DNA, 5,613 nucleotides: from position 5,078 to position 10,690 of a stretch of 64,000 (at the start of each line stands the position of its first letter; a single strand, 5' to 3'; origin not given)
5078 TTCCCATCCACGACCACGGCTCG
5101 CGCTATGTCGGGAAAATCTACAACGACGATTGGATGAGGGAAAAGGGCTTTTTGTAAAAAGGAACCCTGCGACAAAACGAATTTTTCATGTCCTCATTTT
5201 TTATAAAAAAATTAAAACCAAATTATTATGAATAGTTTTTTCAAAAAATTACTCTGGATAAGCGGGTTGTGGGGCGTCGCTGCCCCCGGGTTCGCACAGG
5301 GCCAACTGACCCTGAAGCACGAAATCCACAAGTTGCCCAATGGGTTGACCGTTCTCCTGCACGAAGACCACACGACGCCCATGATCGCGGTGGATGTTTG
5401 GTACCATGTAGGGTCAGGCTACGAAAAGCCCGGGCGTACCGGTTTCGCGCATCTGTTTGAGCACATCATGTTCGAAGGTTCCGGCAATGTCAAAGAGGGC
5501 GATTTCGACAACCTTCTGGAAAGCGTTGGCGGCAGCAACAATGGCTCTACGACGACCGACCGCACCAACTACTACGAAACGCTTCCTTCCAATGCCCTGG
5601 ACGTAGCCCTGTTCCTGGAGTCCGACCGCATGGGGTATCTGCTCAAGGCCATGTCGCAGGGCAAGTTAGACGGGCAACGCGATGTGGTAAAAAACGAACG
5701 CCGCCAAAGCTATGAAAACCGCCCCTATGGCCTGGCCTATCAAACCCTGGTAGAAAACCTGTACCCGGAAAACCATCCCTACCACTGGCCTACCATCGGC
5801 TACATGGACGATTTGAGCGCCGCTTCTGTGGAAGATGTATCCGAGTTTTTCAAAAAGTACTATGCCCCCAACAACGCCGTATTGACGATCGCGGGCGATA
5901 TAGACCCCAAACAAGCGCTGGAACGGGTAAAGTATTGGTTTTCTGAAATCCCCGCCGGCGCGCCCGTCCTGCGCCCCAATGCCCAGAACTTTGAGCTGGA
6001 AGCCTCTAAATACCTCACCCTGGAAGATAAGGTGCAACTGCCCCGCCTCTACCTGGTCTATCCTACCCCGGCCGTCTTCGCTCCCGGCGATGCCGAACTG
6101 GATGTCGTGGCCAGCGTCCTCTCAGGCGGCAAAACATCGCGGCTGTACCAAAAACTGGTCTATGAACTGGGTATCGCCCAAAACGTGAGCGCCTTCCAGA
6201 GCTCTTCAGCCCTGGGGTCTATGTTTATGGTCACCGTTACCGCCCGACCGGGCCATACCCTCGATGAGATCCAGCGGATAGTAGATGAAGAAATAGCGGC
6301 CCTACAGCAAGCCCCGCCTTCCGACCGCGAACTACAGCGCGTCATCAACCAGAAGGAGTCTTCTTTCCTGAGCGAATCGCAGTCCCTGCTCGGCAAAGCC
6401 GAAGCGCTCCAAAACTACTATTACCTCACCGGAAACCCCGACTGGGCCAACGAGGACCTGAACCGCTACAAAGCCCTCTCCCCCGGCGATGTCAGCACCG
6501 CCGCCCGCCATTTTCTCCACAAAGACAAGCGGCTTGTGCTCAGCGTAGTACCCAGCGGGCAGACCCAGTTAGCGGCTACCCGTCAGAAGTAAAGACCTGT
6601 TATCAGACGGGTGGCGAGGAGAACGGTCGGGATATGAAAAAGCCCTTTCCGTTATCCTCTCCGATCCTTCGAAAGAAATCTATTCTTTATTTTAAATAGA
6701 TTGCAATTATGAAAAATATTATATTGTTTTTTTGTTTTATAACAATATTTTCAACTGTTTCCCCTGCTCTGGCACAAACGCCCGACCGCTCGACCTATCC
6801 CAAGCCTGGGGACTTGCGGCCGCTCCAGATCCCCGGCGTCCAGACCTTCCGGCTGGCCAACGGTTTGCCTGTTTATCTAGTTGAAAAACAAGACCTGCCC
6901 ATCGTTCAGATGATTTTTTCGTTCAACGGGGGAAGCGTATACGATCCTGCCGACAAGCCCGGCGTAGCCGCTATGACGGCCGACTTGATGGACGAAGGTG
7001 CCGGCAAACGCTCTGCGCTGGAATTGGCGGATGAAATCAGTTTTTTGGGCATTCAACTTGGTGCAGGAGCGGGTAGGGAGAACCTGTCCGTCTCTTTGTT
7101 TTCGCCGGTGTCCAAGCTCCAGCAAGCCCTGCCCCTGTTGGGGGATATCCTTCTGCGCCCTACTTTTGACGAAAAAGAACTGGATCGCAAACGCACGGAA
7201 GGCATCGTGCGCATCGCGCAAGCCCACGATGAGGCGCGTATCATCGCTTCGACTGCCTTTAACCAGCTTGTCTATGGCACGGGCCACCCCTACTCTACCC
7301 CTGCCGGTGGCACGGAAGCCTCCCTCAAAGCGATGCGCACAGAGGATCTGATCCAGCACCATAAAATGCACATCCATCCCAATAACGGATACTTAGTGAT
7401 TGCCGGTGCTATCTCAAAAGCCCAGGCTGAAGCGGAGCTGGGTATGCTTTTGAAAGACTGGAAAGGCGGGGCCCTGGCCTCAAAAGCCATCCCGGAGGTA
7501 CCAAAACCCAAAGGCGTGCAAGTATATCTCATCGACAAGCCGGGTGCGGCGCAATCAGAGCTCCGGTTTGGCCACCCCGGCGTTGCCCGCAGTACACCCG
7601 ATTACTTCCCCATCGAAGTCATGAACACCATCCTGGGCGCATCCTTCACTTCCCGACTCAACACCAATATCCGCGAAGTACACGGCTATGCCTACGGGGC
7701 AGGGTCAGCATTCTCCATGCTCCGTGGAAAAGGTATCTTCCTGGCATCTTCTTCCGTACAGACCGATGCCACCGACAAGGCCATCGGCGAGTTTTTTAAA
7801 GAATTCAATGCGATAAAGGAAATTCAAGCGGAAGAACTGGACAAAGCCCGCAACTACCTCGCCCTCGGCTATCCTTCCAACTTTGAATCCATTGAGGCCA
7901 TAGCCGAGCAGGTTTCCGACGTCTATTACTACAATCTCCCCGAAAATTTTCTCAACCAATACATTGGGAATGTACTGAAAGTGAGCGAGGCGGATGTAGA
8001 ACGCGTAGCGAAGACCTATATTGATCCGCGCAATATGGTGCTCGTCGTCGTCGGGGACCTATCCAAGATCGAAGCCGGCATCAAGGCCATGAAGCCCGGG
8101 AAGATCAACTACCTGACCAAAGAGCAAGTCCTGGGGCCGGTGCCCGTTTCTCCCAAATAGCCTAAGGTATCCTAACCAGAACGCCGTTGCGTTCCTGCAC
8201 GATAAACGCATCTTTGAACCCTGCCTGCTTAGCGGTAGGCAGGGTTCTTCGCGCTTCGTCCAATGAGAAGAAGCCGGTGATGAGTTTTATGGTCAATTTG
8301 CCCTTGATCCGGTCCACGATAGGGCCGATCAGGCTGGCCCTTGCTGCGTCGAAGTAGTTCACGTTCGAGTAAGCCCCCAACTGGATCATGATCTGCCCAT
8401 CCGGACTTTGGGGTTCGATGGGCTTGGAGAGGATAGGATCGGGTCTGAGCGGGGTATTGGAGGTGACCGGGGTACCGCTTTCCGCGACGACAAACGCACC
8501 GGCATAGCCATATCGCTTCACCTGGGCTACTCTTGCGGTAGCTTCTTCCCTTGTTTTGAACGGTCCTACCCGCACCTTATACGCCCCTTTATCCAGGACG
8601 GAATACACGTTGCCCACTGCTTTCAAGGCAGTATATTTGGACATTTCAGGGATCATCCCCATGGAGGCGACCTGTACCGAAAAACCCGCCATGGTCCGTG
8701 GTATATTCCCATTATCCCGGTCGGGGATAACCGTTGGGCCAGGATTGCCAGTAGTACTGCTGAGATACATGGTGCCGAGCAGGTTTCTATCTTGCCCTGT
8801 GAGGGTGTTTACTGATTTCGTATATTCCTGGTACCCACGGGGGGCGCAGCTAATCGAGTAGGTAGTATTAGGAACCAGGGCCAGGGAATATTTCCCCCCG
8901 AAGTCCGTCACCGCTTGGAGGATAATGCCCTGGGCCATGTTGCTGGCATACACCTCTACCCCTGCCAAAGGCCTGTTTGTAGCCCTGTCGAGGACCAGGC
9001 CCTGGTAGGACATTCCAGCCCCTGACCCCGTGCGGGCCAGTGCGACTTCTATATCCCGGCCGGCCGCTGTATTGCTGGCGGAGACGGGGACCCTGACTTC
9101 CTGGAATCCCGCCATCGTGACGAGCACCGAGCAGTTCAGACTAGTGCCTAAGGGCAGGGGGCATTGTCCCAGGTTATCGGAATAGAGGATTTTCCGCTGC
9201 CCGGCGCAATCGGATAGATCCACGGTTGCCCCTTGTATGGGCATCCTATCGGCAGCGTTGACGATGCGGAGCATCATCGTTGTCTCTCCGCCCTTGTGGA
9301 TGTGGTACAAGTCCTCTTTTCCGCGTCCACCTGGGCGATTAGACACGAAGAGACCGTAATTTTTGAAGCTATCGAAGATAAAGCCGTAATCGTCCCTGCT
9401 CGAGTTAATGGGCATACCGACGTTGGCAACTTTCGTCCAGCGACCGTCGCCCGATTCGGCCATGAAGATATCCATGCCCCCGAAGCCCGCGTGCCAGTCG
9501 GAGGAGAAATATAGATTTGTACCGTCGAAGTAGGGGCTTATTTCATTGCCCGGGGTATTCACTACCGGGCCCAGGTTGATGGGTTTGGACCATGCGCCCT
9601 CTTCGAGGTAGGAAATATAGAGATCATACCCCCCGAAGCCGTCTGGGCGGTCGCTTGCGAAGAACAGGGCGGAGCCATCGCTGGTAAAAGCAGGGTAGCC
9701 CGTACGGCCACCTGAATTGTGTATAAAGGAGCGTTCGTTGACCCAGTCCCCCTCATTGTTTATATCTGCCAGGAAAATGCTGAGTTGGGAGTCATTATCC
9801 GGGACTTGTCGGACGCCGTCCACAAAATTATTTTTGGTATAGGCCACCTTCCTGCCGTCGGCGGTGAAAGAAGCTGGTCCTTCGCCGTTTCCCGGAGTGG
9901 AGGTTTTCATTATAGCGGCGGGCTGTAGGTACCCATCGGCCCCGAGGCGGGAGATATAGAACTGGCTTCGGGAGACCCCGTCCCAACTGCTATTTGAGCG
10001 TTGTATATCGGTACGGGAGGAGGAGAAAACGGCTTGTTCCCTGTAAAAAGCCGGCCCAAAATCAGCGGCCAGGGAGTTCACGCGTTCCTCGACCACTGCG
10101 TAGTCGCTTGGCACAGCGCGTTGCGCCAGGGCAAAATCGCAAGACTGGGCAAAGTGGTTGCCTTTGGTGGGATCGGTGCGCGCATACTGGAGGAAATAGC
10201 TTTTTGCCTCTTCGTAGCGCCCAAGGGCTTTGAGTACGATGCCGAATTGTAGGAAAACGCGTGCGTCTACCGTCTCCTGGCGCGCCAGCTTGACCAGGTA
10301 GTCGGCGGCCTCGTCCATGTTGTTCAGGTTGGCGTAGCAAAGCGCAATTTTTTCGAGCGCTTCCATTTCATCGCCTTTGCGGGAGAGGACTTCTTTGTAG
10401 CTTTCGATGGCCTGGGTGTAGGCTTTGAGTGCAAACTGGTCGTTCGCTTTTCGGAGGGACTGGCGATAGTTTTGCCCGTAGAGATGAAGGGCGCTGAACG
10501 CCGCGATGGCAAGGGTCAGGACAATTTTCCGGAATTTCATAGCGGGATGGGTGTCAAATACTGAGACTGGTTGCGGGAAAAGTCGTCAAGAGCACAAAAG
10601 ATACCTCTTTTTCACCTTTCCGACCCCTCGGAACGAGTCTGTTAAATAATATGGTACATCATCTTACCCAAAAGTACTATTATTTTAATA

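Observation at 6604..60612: Dispersed palindromic MITE/REP-like element in at least 12 intergenic regions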

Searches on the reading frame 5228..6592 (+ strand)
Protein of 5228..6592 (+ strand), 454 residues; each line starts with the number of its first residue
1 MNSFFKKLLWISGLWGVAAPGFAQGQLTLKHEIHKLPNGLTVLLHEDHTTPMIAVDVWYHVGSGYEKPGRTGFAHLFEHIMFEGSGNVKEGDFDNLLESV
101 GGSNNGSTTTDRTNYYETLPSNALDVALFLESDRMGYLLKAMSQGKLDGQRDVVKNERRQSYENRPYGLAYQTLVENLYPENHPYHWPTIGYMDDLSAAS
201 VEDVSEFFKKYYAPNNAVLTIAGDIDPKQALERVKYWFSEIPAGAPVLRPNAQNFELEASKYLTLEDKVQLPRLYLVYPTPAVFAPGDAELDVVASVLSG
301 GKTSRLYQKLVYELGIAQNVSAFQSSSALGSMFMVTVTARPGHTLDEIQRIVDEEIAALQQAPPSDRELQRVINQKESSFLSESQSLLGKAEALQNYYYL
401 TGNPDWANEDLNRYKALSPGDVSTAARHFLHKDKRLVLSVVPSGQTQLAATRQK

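Call 10: search_protein_families(library=pfam, proteins=[window:5228-6592:+])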
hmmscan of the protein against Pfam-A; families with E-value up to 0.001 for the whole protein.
window:5228-6592:+ (454 aa): 2 families
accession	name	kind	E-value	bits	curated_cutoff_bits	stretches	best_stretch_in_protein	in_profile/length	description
PF05193.26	Peptidase_M16_C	-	1e-32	113.9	23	1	200-375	3-180/181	Peptidase M16 inactive domain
PF00675.25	Peptidase_M16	-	1.6e-18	67.4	22.3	1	42-164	2-122/149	Insulinase (Peptidase family M16)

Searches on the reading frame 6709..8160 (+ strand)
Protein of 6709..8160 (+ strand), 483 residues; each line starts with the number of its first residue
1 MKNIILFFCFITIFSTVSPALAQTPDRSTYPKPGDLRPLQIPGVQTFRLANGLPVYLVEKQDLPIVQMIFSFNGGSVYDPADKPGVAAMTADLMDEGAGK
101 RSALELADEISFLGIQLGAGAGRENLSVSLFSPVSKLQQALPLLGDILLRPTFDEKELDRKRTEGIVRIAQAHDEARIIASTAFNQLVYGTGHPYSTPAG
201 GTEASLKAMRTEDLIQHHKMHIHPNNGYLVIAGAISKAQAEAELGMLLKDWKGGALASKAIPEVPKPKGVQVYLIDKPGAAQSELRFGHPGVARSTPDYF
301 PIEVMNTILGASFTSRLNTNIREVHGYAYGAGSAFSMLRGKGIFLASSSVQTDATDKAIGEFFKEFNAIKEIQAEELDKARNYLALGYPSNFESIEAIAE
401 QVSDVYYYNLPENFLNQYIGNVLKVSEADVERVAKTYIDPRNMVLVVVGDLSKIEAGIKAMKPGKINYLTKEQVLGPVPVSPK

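Call 10: search_protein_families(library=pfam, proteins=[window:6709-8160:+])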
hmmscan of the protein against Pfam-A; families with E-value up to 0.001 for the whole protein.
window:6709-8160:+ (483 aa): 2 families
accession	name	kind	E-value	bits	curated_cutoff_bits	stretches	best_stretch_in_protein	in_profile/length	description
PF05193.26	Peptidase_M16_C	-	1.7e-35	123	23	1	212-383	5-180/181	Peptidase M16 inactive domain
PF00675.25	Peptidase_M16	-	1e-11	45.4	22.3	1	64-176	11-123/149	Insulinase (Peptidase family M16)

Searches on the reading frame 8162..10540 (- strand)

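Call 10: search_protein_families(library=pfam, proteins=[window:8162-10540:-])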
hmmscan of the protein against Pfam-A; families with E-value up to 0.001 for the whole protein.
window:8162-10540:- (792 aa): 12 families
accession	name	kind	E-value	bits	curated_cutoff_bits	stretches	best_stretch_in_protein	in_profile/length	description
PF13620.12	CarboxypepD_reg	-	4.3e-15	56.3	32.3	1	513-587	3-77/82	Carboxypeptidase regulatory-like domain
PF07676.18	PD40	-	5.7e-15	55.3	20.9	2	275-309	6-38/38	WD40-like Beta Propeller Repeat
PF05036.18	SPOR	-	9.7e-12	45.5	21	1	634-685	19-75/76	SPOR domain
PF13715.12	CarbopepD_reg_2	-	3.7e-10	40.1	32.2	1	513-587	2-72/88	CarboxypepD_reg-like domain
PF13181.12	TPR_8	-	8.1e-07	29.2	25.7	0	93-125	1-33/34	Tetratricopeptide repeat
PF00515.34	TPR_1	-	8.5e-07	29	27.8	0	30-54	6-30/34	Tetratricopeptide repeat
PF13432.12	TPR_16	-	9.3e-07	29.6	32.7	1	29-82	1-54/65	Tetratricopeptide repeat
PF14559.12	TPR_19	-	5.7e-06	27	25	1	37-95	3-61/68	Tetratricopeptide repeat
PF07719.23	TPR_2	-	1.1e-05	25.6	27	0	100-125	8-33/34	Tetratricopeptide repeat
PF13174.12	TPR_6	-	3e-05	24.8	26.3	0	60-87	1-28/33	Tetratricopeptide repeat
PF13424.12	TPR_12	-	0.00011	22.7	30.1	0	35-82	20-68/77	Tetratricopeptide repeat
PF13176.12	TPR_7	-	0.00075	19.8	27.9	0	61-85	1-25/36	Tetratricopeptide repeat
